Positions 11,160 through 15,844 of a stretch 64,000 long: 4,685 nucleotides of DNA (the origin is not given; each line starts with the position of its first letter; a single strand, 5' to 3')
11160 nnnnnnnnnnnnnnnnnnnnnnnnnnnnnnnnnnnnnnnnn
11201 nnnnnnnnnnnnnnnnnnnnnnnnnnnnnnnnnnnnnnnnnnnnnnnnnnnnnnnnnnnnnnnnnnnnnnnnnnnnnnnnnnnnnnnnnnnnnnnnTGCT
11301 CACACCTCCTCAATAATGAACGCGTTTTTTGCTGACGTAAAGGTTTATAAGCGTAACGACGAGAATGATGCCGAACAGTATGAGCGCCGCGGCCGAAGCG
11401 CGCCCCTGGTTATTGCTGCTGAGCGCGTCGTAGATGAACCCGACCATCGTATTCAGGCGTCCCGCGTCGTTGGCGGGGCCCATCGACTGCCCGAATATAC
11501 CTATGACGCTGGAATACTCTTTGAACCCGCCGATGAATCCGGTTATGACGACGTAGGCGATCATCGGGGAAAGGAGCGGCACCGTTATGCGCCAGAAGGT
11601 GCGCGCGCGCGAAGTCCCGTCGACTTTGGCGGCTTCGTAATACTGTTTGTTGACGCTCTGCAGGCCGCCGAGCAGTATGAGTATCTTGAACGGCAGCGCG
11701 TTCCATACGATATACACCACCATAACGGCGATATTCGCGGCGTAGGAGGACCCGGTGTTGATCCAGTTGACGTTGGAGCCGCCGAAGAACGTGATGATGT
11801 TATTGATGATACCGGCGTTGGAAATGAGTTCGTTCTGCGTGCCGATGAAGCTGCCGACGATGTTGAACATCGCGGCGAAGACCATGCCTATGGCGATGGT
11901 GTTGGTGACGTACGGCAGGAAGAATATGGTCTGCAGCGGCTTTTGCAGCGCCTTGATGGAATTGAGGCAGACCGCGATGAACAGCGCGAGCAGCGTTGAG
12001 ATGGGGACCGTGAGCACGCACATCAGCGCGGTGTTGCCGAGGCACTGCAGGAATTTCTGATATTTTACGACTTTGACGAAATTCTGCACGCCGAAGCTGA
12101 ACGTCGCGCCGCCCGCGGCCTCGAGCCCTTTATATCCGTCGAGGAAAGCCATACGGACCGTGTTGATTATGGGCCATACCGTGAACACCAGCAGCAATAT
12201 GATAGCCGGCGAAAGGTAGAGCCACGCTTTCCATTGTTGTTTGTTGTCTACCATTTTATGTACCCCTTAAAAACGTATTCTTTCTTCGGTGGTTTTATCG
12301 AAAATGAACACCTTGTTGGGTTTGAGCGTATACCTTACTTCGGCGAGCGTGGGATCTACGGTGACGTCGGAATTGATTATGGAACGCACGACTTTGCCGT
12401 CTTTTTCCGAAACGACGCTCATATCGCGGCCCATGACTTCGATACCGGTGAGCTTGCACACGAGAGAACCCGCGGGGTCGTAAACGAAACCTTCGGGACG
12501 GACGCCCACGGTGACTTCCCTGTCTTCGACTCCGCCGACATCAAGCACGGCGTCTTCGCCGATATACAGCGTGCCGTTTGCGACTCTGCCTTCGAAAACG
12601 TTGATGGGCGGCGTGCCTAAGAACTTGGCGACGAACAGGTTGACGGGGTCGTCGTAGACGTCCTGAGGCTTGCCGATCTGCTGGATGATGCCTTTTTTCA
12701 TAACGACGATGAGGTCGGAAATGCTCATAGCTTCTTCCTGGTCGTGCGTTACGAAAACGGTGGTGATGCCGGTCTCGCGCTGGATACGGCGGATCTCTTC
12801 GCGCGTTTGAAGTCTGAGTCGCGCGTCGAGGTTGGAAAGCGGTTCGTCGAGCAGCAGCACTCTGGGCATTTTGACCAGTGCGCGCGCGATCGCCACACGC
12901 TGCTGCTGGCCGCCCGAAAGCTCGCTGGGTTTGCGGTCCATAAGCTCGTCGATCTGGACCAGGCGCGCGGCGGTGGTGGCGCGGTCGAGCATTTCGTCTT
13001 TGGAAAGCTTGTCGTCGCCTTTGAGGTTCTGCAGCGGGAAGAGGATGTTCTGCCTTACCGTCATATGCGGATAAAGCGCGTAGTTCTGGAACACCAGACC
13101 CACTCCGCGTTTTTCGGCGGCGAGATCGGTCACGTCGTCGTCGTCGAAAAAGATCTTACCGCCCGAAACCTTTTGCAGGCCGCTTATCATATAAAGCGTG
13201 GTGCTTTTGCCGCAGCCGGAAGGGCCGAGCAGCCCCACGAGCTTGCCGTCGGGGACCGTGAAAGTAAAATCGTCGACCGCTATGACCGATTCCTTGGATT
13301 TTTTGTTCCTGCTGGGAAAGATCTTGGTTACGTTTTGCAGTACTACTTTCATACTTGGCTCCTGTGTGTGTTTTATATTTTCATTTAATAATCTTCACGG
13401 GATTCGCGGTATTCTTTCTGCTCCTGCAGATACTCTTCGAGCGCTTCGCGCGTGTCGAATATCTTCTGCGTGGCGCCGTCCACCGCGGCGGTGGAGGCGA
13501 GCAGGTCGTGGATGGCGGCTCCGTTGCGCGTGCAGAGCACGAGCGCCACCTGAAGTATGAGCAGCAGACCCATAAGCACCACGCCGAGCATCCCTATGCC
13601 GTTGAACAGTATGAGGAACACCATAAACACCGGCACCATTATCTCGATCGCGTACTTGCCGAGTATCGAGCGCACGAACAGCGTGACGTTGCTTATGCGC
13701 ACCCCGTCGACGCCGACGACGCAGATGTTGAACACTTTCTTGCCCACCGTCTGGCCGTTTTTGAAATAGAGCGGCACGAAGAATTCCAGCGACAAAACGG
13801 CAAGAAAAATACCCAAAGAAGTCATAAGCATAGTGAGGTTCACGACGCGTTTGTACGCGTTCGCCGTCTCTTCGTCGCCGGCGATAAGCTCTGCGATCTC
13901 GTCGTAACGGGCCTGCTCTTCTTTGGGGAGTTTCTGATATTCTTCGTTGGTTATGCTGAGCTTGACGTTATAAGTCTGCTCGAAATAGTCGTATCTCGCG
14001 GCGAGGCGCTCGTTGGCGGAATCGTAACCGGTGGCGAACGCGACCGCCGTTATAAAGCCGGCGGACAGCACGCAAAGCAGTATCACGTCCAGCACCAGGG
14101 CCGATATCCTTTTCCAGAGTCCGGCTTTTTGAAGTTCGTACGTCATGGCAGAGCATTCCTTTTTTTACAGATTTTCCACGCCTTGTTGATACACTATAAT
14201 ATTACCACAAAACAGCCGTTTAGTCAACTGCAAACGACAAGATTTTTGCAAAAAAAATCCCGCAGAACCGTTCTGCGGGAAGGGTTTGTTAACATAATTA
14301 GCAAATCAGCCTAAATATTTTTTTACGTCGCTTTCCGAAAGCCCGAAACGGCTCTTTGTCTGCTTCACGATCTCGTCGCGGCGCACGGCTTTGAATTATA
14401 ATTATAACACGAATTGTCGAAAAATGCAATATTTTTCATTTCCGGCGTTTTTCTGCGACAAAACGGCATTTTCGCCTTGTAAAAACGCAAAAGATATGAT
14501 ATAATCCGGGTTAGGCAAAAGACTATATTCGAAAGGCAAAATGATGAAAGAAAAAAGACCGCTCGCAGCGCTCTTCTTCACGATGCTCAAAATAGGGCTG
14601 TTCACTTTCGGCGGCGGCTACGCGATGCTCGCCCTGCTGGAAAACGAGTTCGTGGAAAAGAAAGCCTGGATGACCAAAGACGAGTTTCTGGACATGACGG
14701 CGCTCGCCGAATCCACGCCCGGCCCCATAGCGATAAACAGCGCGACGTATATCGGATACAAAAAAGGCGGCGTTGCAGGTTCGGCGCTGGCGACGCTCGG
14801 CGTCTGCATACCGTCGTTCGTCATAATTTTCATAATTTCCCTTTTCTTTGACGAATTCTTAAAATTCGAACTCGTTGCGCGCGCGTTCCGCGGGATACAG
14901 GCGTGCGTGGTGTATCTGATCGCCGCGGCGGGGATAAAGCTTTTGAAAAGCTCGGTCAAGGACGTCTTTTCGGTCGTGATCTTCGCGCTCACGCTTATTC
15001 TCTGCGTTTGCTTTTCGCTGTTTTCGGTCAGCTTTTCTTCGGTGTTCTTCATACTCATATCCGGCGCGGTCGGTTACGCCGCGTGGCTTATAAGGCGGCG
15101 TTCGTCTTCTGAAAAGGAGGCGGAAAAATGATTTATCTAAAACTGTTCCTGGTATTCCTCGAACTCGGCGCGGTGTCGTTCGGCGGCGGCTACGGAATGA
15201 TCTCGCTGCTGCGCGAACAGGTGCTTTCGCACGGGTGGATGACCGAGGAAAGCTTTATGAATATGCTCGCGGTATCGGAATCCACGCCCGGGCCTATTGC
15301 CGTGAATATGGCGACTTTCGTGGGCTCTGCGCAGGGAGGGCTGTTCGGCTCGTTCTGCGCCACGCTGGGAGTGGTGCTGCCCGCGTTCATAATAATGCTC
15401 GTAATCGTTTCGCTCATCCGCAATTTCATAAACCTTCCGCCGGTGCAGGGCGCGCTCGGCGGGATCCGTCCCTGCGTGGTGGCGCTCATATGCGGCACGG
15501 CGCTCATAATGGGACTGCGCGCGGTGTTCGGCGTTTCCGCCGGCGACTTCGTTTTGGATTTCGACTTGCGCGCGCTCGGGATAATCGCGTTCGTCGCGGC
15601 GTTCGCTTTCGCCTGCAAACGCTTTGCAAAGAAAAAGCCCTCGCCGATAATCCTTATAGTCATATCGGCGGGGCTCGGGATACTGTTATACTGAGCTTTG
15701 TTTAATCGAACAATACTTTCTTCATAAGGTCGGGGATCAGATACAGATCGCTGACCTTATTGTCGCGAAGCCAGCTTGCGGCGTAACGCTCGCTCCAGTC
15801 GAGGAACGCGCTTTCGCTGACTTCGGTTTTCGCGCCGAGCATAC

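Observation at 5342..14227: Seven-gene operon coupling a CUT1-type ABC importer to two surface nucleic-acid lipoproteins (SNase nuclease plus multi-OB-fold protein): candidate extracellular DNA/RNA harvesting and import system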

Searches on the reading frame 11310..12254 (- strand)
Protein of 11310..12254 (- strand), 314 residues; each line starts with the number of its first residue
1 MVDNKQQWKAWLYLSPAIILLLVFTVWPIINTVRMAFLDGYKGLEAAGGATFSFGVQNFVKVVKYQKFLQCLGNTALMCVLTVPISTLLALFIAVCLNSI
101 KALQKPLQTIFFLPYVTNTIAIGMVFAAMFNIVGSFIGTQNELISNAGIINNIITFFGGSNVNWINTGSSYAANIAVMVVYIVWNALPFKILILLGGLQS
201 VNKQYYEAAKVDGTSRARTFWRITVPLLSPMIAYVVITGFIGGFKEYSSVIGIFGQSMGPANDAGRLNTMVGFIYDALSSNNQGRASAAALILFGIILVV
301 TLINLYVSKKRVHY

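Call 3: search_protein_families(library=pfam, proteins=[window:11310-12254:-], max_evalue=0.01)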
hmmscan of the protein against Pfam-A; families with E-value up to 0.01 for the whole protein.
window:11310-12254:- (314 aa): 1 family
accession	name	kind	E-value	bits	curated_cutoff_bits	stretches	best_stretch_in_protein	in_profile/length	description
PF00528.27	BPD_transp_1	-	2.8e-19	70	26.4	1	87-310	2-181/184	Binding-protein-dependent transport system inner membrane component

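Call 4: search_protein_families(library=ncbifam, proteins=[window:11310-12254:-], max_evalue=0.01)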
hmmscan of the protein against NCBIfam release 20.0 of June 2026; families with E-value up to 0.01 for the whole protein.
window:11310-12254:- (314 aa): 21 families
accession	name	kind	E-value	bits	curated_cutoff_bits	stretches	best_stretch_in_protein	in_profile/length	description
NF007852.0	PRK10561.1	equivalog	1.8e-17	64.1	335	1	6-314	10-294/295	sn-glycerol-3-phosphate ABC transporter permease UgpA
NF008232.0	PRK10999.1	equivalog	1.5e-16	60.2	392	1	45-311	256-518/520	maltose ABC transporter permease MalF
TIGR00969.1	3a0106s02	subfamily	3.2e-12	46.5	240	1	51-304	42-266/272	sulfate ABC transporter permease subunit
TIGR01581.1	Mo_ABC_porter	hypoth_equivalog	7.5e-11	41.9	210.3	1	167-300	95-222/225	ABC transporter permease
TIGR02141.1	modB_ABC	equivalog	2e-10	40.7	182.6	1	79-307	7-205/208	molybdate ABC transporter permease subunit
TIGR03262.1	PhnU2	equivalog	4.4e-10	38.8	593.25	1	13-241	6-199/546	putative 2-aminoethylphosphonate ABC transporter permease subunit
NF043074.1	MMSYN1_0196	equivalog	2.1e-09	37.1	350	2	168-309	132-264/277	spermidine/putrescine ABC transporter permease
NF040931.1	ABC_arch_GlcT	equivalog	2.8e-09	37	360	1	54-301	37-264/278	glucose ABC transporter permease GlcT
TIGR02140.1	permease_CysW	equivalog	4.3e-09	36.3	329.1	1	51-310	28-258/261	sulfate ABC transporter permease subunit CysW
TIGR02139.1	permease_CysT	equivalog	4e-08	33.2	246.1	1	53-303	33-255/265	sulfate ABC transporter permease subunit CysT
NF007044.0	PRK09497.1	equivalog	8.2e-07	28.8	348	1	20-233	18-208/285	spermidine/putrescine ABC transporter permease PotB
NF006939.0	PRK09421.1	equivalog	1.6e-05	24.4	262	1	82-309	22-218/230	molybdate ABC transporter permease subunit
NF008208.0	PRK10971.1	equivalog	2e-05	24.2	415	1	143-304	118-264/277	sulfate/thiosulfate ABC transporter permease CysT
NF007047.0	PRK09500.1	equivalog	6.8e-05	22.6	326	1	184-240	137-193/257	spermidine/putrescine ABC transporter permease PotC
NF040932.1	ABC_arch_GlcU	equivalog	0.00012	21.8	340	1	71-247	61-205/272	glucose ABC transporter permease GlcU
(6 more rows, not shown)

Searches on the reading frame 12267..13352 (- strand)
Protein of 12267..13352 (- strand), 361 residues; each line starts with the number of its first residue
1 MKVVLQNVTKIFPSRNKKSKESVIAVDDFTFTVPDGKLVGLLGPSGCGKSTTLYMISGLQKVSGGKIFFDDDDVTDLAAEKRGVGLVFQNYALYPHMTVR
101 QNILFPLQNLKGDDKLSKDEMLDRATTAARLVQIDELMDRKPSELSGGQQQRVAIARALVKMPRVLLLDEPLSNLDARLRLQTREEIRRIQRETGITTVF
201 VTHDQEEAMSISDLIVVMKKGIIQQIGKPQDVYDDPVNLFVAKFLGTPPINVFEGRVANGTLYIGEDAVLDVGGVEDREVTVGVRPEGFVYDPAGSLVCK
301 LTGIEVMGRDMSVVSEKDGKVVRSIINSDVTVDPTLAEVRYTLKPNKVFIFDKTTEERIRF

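Call 3: search_protein_families(library=pfam, proteins=[window:12267-13352:-], max_evalue=0.01)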
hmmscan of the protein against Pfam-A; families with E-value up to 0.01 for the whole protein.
window:12267-13352:- (361 aa): 4 families
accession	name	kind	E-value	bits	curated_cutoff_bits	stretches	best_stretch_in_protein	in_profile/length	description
PF00005.33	ABC_tran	-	1.3e-36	126.7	25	1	27-172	2-136/137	ABC transporter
PF17850.7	CysA_C_terminal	-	3.9e-08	34.2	29.7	1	251-287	1-39/43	CysA C-terminal regulatory domain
PF13304.12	AAA_21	-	1.4e-05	25.8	27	0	128-206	221-301/304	AAA domain, putative AbiEii toxin, Type IV TA system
PF17912.7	OB_MalK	-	2.3e-05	25.6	27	1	246-287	1-51/53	MalK OB fold domain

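Call 4: search_protein_families(library=ncbifam, proteins=[window:12267-13352:-], max_evalue=0.01)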
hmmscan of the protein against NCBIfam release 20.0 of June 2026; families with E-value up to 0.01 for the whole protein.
window:12267-13352:- (361 aa): 188 families (the best 25 are shown)
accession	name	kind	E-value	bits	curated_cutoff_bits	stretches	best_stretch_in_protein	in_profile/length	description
NF008653.0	PRK11650.1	subfamily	1.9e-102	342.9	432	1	3-359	4-355/357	sn-glycerol-3-phosphate ABC transporter ATP-binding protein UgpC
NF040933.2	ABC_arch_GlcV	equivalog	5.9e-94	314.9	450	1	1-290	1-287/357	glucose ABC transporter ATP-binding protein GlcV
NF006987.0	PRK09452.1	equivalog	3.4e-93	312.3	482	1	17-259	24-260/378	spermidine/putrescine ABC transporter ATP-binding protein PotA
TIGR03265.1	PhnT2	equivalog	2e-90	303.6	457.7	1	15-320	9-315/353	putative 2-aminoethylphosphonate ABC transporter ATP-binding protein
TIGR01187.1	potA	subfamily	1.6e-88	296.9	355.6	1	41-259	1-213/325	polyamine ABC transporter ATP-binding protein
NF008513.0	PRK11432.1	equivalog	1.7e-86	290.3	496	1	3-353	7-349/351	ferric ABC transporter ATP-binding protein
NF043075.1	MMSYN1_0197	equivalog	6.5e-84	281.8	550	1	18-308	10-299/341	spermidine/putrescine ABC transporter ATP-binding protein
NF008233.0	PRK11000.1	equivalog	7.9e-80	268.4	568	1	18-260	11-249/369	maltose/maltodextrin ABC transporter ATP-binding protein MalK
TIGR00968.1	3a0106s01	subfamily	2.8e-78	262.7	342.75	1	17-247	7-233/237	sulfate ABC transporter ATP-binding protein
NF008105.0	PRK10851.1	equivalog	3.4e-76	256.3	502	1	18-288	10-279/362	sulfate/thiosulfate ABC transporter ATP-binding protein CysA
NF040840.2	tungstate_WtpC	equivalog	8.8e-72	242.3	440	1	25-290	15-277/347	tungstate ABC transporter ATP-binding protein WtpC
TIGR03258.1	PhnT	equivalog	9.1e-71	238.8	499.15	1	24-249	22-244/359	2-aminoethylphosphonate ABC transport system ATP-binding subunit PhnT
NF008621.0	PRK11607.1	equivalog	1.1e-70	238.3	613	1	17-258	26-261/377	putrescine ABC transporter ATP-binding subunit PotG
TIGR01186.1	proV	subfamily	8.7e-61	206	326.6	1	22-247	5-232/363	betaine/proline/choline family ABC transporter ATP-binding protein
NF040729.1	ABC_ATP_SaoA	equivalog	1.7e-52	178.3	360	1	2-220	1-208/248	ABC transporter ATP-binding protein SaoA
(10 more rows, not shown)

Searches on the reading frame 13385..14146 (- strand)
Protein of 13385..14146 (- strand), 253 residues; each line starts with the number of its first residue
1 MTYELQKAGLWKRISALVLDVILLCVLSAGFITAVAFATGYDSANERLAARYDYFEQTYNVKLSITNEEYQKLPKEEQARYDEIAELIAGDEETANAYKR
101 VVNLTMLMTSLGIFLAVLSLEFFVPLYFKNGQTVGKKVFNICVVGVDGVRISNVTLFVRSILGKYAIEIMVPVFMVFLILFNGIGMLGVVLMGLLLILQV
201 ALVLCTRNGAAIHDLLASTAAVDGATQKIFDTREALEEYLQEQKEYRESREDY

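Call 3: search_protein_families(library=pfam, proteins=[window:13385-14146:-], max_evalue=0.01)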
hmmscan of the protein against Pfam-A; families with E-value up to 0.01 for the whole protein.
window:13385-14146:- (253 aa): 1 family
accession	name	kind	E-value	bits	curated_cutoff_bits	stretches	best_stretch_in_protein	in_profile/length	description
PF06271.18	RDD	-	8.5e-14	52.4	24.1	1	8-217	2-136/137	RDD family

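Call 4: search_protein_families(library=ncbifam, proteins=[window:13385-14146:-], max_evalue=0.01)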
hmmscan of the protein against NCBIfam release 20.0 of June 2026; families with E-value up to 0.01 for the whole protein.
window:13385-14146:- (253 aa): 1 family
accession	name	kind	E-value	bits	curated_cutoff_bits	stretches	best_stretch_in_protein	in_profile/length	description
TIGR02028.1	ChlP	equivalog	0.0026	16.6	505.3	1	35-101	149-211/398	geranylgeranyl reductase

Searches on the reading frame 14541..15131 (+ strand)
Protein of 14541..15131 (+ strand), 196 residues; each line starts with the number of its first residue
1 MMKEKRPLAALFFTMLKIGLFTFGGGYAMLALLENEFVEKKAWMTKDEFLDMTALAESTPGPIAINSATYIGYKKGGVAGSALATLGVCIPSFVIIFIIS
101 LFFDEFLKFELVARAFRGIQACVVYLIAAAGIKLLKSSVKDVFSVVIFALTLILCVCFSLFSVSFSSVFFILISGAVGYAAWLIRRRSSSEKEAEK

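Call 59: search_protein_families(library=pfam, proteins=[window:14541-15131:+], max_evalue=0.0001)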
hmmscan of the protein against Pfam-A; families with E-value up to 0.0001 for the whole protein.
window:14541-15131:+ (196 aa): 1 family
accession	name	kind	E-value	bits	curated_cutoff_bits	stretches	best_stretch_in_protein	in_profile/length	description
PF02417.20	Chromate_transp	-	4.8e-53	180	28.6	1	10-179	2-166/166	Chromate transporter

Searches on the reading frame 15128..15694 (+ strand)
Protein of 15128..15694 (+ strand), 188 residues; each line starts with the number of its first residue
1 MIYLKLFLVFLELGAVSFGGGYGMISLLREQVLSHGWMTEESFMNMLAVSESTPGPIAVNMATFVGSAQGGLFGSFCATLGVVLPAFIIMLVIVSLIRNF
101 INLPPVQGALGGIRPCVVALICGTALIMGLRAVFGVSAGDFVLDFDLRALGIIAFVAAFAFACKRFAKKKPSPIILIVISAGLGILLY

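Call 59: search_protein_families(library=pfam, proteins=[window:15128-15694:+], max_evalue=0.0001)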
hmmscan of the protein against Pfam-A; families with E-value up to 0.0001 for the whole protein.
window:15128-15694:+ (188 aa): 1 family
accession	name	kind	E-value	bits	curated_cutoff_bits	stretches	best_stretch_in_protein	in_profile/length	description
PF02417.20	Chromate_transp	-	4e-45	154.3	28.6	1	4-185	1-166/166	Chromate transporter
